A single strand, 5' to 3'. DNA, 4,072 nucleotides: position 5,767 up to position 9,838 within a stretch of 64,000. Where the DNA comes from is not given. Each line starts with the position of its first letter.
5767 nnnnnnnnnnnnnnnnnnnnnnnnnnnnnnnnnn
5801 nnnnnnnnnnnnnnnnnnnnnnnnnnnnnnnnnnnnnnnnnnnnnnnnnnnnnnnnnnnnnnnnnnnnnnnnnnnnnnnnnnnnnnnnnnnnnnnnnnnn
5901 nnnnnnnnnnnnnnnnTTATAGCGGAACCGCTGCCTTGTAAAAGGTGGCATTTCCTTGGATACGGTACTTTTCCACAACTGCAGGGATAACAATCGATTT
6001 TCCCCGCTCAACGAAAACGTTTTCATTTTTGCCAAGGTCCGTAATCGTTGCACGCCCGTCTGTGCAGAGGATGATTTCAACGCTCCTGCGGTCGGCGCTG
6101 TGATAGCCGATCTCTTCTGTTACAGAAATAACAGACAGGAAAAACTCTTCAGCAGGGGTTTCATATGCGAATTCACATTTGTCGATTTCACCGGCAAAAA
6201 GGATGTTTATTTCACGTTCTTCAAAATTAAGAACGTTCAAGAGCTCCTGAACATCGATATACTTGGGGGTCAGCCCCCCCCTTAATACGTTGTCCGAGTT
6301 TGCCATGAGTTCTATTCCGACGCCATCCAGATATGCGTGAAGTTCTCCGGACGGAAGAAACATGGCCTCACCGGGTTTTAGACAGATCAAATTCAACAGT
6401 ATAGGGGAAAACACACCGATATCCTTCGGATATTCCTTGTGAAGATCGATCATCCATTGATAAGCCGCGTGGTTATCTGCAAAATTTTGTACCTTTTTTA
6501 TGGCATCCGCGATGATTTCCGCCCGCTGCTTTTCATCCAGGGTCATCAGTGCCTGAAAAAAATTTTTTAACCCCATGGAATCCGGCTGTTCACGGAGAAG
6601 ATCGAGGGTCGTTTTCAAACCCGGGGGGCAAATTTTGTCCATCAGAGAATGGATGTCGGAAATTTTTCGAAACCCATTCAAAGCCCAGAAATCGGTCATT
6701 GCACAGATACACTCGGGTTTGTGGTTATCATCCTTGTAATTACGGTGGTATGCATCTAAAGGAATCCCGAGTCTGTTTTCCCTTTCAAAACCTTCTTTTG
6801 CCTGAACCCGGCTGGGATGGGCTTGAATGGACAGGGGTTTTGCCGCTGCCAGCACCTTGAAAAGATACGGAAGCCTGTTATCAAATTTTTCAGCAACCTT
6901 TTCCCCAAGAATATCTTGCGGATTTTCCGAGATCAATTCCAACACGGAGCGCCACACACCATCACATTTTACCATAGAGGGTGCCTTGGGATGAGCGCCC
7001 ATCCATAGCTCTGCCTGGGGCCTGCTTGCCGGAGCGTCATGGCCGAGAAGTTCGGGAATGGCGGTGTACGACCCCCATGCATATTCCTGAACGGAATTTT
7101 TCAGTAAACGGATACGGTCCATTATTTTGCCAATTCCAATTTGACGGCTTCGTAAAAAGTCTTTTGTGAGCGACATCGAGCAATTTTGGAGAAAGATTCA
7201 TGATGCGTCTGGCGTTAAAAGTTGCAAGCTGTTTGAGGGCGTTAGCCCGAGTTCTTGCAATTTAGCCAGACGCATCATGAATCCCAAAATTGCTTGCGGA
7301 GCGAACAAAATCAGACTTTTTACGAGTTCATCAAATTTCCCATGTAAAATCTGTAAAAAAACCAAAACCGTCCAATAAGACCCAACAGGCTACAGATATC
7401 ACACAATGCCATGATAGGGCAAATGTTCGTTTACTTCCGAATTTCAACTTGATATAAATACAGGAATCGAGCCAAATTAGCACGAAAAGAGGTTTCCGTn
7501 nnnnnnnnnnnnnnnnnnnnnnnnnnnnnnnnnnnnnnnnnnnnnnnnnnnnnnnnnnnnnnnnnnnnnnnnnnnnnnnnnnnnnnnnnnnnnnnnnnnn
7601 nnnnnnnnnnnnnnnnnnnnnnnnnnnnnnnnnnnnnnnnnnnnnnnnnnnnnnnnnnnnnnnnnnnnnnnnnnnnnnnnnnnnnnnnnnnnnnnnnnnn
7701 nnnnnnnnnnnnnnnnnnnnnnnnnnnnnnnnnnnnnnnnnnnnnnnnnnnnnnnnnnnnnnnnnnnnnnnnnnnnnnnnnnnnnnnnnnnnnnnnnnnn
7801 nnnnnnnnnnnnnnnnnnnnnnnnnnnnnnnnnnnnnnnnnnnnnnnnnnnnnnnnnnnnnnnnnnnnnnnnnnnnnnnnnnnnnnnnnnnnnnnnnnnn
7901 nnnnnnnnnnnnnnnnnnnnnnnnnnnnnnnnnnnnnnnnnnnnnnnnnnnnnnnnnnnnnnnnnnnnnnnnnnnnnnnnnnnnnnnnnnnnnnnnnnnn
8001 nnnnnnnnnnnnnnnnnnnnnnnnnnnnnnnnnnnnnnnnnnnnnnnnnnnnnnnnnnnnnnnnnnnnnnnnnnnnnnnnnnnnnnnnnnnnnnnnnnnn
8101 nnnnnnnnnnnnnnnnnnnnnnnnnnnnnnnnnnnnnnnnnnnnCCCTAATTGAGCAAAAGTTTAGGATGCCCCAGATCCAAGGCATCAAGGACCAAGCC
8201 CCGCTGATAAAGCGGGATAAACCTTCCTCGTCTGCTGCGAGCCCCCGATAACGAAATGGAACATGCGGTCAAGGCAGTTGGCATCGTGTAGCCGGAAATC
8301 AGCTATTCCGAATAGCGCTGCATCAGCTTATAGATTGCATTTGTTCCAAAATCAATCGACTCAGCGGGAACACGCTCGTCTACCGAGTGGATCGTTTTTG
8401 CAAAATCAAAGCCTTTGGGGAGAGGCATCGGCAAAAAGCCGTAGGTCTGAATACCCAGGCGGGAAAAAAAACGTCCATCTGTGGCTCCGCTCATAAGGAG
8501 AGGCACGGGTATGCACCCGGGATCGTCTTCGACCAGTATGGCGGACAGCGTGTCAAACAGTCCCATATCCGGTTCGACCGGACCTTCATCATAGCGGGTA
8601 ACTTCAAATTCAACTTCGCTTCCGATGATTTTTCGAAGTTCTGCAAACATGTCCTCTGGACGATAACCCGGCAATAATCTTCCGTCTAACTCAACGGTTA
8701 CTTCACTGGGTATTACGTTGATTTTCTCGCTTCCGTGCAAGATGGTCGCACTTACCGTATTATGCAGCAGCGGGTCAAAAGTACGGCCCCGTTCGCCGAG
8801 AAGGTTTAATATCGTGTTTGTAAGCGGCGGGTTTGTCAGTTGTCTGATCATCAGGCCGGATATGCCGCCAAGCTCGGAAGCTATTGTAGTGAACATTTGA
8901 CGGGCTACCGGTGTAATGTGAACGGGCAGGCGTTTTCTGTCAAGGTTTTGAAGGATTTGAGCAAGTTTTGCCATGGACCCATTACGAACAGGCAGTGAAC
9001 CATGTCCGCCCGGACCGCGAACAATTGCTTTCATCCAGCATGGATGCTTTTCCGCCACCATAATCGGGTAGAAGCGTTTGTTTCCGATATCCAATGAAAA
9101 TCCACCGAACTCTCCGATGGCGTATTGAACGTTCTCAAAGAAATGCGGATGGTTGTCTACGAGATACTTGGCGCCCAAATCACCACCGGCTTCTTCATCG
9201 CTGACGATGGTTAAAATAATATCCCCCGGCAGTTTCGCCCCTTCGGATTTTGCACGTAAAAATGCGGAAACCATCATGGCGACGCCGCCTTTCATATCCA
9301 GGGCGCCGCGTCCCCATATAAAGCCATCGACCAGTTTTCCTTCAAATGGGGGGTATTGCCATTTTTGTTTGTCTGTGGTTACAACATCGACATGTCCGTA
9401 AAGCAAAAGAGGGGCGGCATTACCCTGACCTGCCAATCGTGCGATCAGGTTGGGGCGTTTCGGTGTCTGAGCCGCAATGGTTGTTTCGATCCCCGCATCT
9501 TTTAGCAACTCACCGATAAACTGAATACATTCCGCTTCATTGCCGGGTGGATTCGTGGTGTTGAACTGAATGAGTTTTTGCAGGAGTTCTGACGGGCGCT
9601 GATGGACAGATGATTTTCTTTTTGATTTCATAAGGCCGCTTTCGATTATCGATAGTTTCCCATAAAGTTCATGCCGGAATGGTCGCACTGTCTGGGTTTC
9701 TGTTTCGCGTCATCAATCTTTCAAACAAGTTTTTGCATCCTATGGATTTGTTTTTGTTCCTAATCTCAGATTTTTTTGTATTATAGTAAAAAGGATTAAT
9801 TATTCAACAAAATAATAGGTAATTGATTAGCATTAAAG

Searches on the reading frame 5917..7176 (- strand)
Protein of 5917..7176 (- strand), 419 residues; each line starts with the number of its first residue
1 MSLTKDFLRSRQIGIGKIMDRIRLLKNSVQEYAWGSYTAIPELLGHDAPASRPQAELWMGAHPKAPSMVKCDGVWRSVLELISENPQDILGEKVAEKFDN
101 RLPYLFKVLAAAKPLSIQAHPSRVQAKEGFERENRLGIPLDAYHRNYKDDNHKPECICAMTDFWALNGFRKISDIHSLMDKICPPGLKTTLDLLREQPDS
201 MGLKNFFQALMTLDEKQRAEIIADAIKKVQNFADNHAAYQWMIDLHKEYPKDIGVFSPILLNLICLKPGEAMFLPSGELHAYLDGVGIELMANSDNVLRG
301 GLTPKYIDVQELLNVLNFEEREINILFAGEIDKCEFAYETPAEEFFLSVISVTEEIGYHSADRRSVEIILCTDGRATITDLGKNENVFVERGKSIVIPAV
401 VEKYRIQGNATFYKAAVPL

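Call 36: search_protein_families(library=pfam, proteins=[window:5917-7176:-], max_evalue=0.00001)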
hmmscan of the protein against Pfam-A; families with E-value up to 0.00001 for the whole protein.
window:5917-7176:- (419 aa): 3 families
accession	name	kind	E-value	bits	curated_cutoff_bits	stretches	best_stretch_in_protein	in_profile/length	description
PF20511.4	PMI_typeI_cat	-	3.8e-37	128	22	1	25-171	4-142/143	Phosphomannose isomerase type I, catalytic domain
PF21621.3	MPI_cupin_dom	-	8.6e-08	32.5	27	0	342-412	8-74/79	Mannose-6-phosphate isomerase, cupin domain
PF20512.3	PMI_typeI_hel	-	5.1e-06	27.3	23.4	1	197-261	18-88/88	Phosphomannose isomerase type I, helical insertion domain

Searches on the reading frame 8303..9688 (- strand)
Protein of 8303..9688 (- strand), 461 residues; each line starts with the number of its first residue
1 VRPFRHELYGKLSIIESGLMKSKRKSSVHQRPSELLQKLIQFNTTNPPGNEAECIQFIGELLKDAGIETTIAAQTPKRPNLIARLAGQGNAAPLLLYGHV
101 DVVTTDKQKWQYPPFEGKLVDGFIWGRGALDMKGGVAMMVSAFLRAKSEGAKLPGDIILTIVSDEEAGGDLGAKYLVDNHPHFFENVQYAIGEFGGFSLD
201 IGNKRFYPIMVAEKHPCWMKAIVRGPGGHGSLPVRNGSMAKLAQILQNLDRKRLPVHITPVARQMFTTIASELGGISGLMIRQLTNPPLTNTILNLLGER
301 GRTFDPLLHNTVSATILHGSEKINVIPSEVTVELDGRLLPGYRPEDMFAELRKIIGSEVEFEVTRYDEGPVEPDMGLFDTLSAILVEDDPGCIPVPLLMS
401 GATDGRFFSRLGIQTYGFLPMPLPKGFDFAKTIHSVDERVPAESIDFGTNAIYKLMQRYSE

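Call 36: search_protein_families(library=pfam, proteins=[window:8303-9688:-], max_evalue=0.00001)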
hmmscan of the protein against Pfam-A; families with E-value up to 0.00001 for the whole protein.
window:8303-9688:- (461 aa): 3 families
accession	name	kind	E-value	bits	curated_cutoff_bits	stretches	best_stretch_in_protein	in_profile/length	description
PF01546.33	Peptidase_M20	-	1.6e-30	107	24.6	1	95-457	1-205/206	Peptidase family M20/M25/M40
PF07687.19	M20_dimer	-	2e-10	41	21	1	213-358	3-102/107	Peptidase dimerisation domain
PF04389.22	Peptidase_M28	-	4.3e-08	33.5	21.3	1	80-185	1-84/193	Peptidase family M28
